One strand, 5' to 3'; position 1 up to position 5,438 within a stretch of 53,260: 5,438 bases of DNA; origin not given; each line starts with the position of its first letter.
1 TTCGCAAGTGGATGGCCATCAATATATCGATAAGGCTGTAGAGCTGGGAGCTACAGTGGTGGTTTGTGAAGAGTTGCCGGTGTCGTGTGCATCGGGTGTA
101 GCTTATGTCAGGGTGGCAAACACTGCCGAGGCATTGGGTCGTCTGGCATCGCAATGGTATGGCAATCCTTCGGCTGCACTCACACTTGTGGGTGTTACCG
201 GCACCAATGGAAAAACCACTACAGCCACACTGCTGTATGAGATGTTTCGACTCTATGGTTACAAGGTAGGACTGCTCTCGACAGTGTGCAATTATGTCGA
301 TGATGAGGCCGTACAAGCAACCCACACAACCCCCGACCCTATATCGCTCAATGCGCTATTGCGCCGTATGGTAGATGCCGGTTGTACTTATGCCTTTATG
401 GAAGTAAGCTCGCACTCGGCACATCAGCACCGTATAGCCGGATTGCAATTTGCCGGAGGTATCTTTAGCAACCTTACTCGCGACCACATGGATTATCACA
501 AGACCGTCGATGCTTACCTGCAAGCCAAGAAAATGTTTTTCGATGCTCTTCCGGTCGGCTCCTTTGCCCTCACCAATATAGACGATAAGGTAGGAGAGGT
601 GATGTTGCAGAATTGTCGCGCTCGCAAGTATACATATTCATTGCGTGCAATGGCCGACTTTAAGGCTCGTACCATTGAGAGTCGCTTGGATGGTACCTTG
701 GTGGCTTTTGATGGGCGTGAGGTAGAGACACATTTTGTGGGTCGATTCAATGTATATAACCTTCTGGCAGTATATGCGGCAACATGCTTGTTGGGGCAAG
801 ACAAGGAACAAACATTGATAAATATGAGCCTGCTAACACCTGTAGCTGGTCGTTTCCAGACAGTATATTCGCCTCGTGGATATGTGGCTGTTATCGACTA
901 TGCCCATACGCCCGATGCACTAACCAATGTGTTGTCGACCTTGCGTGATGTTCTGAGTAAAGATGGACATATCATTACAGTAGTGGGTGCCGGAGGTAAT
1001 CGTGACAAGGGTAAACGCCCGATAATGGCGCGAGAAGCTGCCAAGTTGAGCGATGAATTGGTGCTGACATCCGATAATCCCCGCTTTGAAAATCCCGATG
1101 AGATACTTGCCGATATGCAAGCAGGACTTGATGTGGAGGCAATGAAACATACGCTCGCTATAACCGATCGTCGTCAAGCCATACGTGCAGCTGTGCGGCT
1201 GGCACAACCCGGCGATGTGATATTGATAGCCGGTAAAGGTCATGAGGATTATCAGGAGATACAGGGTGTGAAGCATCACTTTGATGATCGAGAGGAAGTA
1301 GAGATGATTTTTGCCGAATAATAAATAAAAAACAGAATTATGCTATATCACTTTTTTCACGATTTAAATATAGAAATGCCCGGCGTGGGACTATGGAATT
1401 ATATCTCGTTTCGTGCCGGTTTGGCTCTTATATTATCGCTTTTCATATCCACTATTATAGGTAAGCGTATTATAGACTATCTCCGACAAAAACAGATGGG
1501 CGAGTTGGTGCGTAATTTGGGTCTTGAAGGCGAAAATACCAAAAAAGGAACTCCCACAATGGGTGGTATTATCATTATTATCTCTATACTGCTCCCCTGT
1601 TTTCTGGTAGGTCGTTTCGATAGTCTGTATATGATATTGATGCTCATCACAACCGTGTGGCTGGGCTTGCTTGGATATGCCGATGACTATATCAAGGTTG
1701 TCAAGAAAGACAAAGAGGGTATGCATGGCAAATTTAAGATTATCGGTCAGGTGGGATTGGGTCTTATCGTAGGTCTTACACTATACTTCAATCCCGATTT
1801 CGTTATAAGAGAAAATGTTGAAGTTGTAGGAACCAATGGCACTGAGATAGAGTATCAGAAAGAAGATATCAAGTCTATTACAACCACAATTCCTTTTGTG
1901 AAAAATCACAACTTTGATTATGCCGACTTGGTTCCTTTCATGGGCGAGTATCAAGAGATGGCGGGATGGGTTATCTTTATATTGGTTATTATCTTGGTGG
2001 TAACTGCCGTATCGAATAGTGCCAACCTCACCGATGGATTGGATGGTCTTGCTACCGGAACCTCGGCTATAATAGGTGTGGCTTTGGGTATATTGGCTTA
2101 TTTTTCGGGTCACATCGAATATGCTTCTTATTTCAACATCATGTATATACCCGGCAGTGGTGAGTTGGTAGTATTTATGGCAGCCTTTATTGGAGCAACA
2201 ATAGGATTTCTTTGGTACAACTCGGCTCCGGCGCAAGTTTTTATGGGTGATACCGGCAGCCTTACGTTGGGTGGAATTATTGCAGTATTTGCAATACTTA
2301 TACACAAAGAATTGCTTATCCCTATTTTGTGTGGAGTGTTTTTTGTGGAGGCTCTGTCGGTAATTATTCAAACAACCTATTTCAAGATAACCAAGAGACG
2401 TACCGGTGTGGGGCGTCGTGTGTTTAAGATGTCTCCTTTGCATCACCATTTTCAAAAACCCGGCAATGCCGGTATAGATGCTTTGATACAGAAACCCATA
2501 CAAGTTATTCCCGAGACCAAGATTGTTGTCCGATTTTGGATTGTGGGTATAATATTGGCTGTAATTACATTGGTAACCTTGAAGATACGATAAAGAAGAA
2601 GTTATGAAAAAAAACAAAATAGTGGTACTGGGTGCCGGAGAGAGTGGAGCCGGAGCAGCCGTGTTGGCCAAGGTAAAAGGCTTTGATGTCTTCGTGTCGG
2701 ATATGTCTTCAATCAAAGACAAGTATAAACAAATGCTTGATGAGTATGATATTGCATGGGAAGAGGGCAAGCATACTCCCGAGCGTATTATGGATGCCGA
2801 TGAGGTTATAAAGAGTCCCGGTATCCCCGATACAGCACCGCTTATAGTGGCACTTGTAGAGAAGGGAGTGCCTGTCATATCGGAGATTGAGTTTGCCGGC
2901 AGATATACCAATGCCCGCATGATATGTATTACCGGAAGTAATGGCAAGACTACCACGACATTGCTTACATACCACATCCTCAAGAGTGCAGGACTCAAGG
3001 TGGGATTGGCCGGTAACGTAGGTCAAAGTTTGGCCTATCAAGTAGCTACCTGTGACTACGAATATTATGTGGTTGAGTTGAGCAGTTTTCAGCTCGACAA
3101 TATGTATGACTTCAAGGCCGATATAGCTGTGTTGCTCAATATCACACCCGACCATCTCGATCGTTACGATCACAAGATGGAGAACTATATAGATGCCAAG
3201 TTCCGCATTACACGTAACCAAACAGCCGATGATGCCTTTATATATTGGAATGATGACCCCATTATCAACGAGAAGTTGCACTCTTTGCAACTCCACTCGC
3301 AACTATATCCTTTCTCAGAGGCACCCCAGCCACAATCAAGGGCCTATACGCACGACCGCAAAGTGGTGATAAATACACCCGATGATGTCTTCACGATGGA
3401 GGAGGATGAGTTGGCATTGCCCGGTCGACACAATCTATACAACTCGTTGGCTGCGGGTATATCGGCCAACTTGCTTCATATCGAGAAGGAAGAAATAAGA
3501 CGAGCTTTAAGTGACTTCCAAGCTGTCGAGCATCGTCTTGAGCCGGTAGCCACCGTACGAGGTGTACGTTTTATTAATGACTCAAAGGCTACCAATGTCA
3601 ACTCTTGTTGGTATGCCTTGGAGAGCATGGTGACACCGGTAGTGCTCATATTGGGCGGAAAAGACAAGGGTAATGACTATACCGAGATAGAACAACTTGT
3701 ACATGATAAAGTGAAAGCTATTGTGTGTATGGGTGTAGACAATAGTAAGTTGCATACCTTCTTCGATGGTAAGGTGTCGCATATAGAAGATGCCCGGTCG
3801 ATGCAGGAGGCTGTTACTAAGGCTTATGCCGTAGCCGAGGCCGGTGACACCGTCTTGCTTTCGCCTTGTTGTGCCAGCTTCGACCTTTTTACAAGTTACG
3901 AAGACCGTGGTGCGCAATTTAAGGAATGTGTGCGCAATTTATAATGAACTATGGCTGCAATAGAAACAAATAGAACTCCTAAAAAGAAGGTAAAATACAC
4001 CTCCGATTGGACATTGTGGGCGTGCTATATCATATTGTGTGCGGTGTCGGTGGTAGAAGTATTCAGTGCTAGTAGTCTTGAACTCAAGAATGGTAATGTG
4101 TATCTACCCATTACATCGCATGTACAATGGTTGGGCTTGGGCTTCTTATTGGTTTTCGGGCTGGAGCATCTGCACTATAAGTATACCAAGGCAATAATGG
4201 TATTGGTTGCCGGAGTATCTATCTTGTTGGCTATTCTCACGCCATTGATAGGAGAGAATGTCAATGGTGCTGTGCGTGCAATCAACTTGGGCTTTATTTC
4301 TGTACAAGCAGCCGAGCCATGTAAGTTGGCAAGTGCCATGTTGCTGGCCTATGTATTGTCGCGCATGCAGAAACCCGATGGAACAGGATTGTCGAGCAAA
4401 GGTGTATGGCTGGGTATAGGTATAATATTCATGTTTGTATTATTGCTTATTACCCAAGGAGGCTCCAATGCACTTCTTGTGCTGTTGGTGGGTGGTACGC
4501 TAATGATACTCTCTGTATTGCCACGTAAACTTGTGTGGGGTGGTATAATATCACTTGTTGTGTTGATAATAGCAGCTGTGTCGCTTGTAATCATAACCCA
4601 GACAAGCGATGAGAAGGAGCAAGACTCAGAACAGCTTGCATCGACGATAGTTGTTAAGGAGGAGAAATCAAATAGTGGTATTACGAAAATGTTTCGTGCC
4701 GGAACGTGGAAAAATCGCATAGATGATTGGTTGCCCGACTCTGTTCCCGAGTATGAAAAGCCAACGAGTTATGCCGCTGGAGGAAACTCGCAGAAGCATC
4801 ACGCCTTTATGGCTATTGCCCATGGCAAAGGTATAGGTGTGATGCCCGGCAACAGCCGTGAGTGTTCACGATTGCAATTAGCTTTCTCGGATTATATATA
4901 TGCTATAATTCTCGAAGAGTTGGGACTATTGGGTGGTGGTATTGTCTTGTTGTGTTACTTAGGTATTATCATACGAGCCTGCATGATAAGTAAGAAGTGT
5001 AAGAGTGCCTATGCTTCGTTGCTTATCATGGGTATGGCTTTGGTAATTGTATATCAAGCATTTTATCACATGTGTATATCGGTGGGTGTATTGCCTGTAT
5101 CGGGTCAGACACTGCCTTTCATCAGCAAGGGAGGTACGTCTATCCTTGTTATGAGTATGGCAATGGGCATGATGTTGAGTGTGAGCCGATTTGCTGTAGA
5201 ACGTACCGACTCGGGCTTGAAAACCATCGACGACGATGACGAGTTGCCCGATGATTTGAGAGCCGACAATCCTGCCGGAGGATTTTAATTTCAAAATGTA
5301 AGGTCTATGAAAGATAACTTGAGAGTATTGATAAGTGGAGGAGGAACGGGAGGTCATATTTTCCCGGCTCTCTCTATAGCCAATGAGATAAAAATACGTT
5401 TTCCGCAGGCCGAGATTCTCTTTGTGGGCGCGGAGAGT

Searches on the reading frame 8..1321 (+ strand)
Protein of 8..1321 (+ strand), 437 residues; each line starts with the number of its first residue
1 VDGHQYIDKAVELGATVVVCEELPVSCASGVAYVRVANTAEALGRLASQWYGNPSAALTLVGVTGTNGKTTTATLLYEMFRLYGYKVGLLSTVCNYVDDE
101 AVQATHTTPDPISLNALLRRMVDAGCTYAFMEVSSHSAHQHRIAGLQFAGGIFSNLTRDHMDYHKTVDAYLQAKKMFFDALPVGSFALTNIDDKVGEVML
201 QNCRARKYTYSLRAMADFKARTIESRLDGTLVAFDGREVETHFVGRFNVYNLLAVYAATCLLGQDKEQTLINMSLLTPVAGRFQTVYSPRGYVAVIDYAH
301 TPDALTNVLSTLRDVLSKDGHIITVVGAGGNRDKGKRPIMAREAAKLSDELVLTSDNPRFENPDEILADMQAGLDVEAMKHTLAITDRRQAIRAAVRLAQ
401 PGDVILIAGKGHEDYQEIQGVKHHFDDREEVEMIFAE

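Call 15: search_protein_families(library=ncbifam, proteins=[window:8-1321:+], max_evalue=0.001)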
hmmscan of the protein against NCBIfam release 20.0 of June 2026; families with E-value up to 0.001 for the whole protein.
window:8-1321:+ (437 aa): 27 families (the best 25 are shown)
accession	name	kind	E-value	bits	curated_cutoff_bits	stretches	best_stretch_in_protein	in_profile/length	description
NF001126.0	PRK00139.1-4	equivalog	3e-169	563.7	373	1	1-436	47-483/486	UDP-N-acetylmuramoyl-L-alanyl-D-glutamate--2,6-diaminopimelate ligase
NF008896.0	PRK11929.1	equivalog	1.9e-141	472.9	1023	1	2-433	54-496/965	bifunctional UDP-N-acetylmuramoyl-L-alanyl-D-glutamate--2,6-diaminopimelate ligase MurE/UDP-N-acetylmuramoyl-tripeptide--D-alanyl-D-alanine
TIGR01085.1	murE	subfamily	2.9e-137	458.4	257.3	1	1-434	28-470/472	UDP-N-acetylmuramyl-tripeptide synthetase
NF001124.0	PRK00139.1-2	equivalog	1.1e-127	426.8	476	1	2-435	53-492/500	UDP-N-acetylmuramoyl-L-alanyl-D-glutamate--2,6-diaminopimelate ligase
NF001123.0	PRK00139.1-1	equivalog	4.2e-118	395.1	586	1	1-434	44-488/493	UDP-N-acetylmuramoyl-L-alanyl-D-glutamate--2,6-diaminopimelate ligase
NF010628.0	PRK14022.1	equivalog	6.1e-80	269.3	536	1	4-432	60-477/483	UDP-N-acetylmuramoyl-L-alanyl-D-glutamate--L-lysine ligase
NF001130.0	PRK00139.2-4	equivalog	2.7e-58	198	715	2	238-425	316-500/516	UDP-N-acetylmuramoyl-L-alanyl-D-glutamate--2,6-diaminopimelate ligase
NF001127.0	PRK00139.2-1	equivalog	2.5e-49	168.4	997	2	241-425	319-500/520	UDP-N-acetylmuramoyl-L-alanyl-D-glutamate--2,6-diaminopimelate ligase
NF001129.0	PRK00139.2-3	equivalog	2.5e-44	151.7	762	1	5-428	66-507/517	UDP-N-acetylmuramoyl-L-alanyl-D-glutamate--2,6-diaminopimelate ligase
NF001131.0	PRK00139.2-5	equivalog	2.5e-34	118.9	1000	1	34-422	85-469/483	UDP-N-acetylmuramoyl-L-alanyl-D-glutamate--2,6-diaminopimelate ligase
TIGR02068.2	cya_phycin_syn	equivalog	2.6e-32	111.8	850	1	57-412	478-851/862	cyanophycin synthetase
TIGR01143.1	murF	subfamily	8.3e-31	107.4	288.6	2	1-81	20-97/418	UDP-N-acetylmuramoyl-tripeptide--D-alanyl-D-alanine ligase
NF010623.0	PRK14016.1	subfamily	3.7e-27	94.8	877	1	59-412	481-853/871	cyanophycin synthetase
TIGR01082.1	murC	equivalog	1.9e-26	93.2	335.1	1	150-412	170-440/449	UDP-N-acetylmuramate--L-alanine ligase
TIGR01087.1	murD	equivalog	2e-25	89.8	211.95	2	124-408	150-416/441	UDP-N-acetylmuramoyl-L-alanine--D-glutamate ligase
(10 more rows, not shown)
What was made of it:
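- Checked: The gene at 6419-6844 encodes 141 aa. It matches TIGR01082 positions 2-124 of 449 (call 15).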

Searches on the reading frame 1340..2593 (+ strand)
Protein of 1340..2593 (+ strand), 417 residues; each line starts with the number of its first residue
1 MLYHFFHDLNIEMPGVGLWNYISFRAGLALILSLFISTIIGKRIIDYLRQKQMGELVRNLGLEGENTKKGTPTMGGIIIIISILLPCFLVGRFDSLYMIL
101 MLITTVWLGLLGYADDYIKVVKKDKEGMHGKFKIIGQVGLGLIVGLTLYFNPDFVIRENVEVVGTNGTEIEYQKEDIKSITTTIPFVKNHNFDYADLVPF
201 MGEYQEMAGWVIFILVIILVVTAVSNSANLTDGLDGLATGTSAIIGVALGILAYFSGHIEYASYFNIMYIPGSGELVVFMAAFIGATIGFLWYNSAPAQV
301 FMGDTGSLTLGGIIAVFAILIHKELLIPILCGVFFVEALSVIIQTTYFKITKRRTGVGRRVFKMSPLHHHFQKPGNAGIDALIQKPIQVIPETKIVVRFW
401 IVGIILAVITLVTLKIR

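Call 15: search_protein_families(library=ncbifam, proteins=[window:1340-2593:+], max_evalue=0.001)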
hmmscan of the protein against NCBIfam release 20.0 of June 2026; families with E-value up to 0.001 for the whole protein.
window:1340-2593:+ (417 aa): 3 families
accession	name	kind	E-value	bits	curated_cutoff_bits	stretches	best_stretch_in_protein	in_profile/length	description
TIGR00445.1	mraY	equivalog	4.1e-91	305.8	192.05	2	196-417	121-321/321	phospho-N-acetylmuramoyl-pentapeptide-transferase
NF053644.1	MraY_archaea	equivalog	5.1e-22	78.6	450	2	208-411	178-340/340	pseudomurein biosynthesis MraY family phospho-N-acetylmuramoyl-pentapeptide-transferase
TIGR02380.1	ECA_wecA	exception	1.6e-06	27.5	326.05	1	195-371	114-280/346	UDP-N-acetylglucosamine--undecaprenyl-phosphate N-acetylglucosaminephosphotransferase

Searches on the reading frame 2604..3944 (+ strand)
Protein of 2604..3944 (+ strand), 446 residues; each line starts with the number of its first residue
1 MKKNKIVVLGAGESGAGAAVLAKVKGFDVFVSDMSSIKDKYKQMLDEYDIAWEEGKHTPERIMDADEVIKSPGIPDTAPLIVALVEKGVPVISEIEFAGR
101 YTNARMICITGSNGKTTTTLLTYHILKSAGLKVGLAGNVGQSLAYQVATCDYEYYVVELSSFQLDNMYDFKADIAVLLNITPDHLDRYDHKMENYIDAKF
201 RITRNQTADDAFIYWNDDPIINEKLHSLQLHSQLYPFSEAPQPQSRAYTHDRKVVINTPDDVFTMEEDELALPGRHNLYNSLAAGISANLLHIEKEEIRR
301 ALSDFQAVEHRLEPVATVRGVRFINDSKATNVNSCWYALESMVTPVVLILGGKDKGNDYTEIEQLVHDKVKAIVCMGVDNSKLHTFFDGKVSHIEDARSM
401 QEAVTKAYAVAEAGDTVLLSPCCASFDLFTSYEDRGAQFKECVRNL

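Call 15: search_protein_families(library=ncbifam, proteins=[window:2604-3944:+], max_evalue=0.001)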
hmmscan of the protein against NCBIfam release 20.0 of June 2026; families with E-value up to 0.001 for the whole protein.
window:2604-3944:+ (446 aa): 27 families (the best 25 are shown)
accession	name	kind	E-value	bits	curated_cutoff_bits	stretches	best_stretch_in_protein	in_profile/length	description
TIGR01087.1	murD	equivalog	2.9e-124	415.5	211.95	1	5-444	1-440/441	UDP-N-acetylmuramoyl-L-alanine--D-glutamate ligase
TIGR01082.1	murC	equivalog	2.9e-40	138.7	335.1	1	15-326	9-322/449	UDP-N-acetylmuramate--L-alanine ligase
NF053645.1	pMurC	equivalog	4.6e-34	118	560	2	11-243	7-249/492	pseudomurein biosynthesis peptide ligase pMurC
NF053646.1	pMurD1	equivalog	1.6e-33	116.1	610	1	5-390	2-399/465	pseudomurein biosynthesis peptide ligase pMurD1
NF053647.1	pMurD2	equivalog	5.9e-33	114.4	550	2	5-207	2-208/405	pseudomurein biosynthesis peptide ligase pMurD2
NF001126.0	PRK00139.1-4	equivalog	1.5e-28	99.6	373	1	101-324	101-345/486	UDP-N-acetylmuramoyl-L-alanyl-D-glutamate--2,6-diaminopimelate ligase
TIGR01143.1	murF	subfamily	2.2e-26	92.8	288.6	1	101-419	71-403/418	UDP-N-acetylmuramoyl-tripeptide--D-alanyl-D-alanine ligase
TIGR01085.1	murE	subfamily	9.5e-25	87.4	257.3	2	142-318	146-329/472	UDP-N-acetylmuramyl-tripeptide synthetase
NF001124.0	PRK00139.1-2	equivalog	1.3e-19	70.3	476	2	143-323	168-353/500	UDP-N-acetylmuramoyl-L-alanyl-D-glutamate--2,6-diaminopimelate ligase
NF008896.0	PRK11929.1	equivalog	1.4e-19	69.5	1023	2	250-387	766-910/965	bifunctional UDP-N-acetylmuramoyl-L-alanyl-D-glutamate--2,6-diaminopimelate ligase MurE/UDP-N-acetylmuramoyl-tripeptide--D-alanyl-D-alanine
NF008041.0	PRK10773.1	equivalog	1.7e-17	63.3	551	1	101-369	97-379/453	UDP-N-acetylmuramoyl-tripeptide--D-alanyl-D-alanine ligase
NF011171.0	PRK14573.1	equivalog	4.9e-17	61.1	1015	1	14-327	13-322/809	bifunctional UDP-N-acetylmuramate--L-alanine ligase/D-alanine--D-alanine ligase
NF053648.1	pMurE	equivalog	2.4e-14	52.9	600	2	171-315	189-324/464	pseudomurein biosynthesis peptide ligase pMurE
NF010628.0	PRK14022.1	equivalog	5.2e-14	51.8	536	1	151-419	178-452/483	UDP-N-acetylmuramoyl-L-alanyl-D-glutamate--L-lysine ligase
TIGR01081.1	mpl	equivalog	1.9e-13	50.2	388.7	1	8-326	4-328/448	UDP-N-acetylmuramate:L-alanyl-gamma-D-glutamyl-meso-diaminopimelate ligase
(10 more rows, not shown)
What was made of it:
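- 1..6838 (+): Bacteroidales parent segment: murE (8-1321, 5' end missing), mraY (1340-2593), murD (2604-3944), ftsW (3951-5288), murG (5307-6422) and the first 140 codons of murC (6419-6838). NCBIfam equivalog hits (call 15).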

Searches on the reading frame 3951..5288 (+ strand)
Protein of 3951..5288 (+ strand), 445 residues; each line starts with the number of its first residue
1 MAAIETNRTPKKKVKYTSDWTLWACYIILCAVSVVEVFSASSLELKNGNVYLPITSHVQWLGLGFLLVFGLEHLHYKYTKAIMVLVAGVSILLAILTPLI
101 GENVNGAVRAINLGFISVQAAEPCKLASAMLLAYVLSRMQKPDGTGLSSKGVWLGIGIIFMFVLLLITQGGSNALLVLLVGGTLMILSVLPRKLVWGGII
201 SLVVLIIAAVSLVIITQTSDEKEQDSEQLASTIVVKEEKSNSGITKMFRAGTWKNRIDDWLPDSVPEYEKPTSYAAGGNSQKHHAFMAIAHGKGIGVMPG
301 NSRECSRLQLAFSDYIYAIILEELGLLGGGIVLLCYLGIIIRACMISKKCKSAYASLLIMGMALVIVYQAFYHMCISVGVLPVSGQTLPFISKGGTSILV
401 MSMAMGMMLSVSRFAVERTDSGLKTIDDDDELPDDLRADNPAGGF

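Call 15: search_protein_families(library=ncbifam, proteins=[window:3951-5288:+], max_evalue=0.001)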
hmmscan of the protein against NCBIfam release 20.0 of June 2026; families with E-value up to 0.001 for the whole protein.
window:3951-5288:+ (445 aa): 6 families
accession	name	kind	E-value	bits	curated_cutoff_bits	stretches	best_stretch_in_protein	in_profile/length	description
TIGR02614.1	ftsW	equivalog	5.2e-55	187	337.5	1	19-413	1-355/357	putative lipid II flippase FtsW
TIGR02210.1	rodA_shape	equivalog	2.8e-49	168.1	336.7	1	19-412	1-353/357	rod shape-determining protein RodA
TIGR02615.1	spoVE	exception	3.8e-38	131.9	448.8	2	277-413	217-354/354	stage V sporulation protein E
NF008042.0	PRK10774.1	equivalog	5.7e-27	94.7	493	2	271-411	244-388/405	cell division protein FtsW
NF008060.0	PRK10794.1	equivalog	5.8e-25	88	590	2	292-412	238-360/370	peptidoglycan glycosyltransferase MrdB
NF037961.1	RodA_shape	subfamily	3.1e-22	79.5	150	1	19-406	1-402/415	rod shape-determining protein RodA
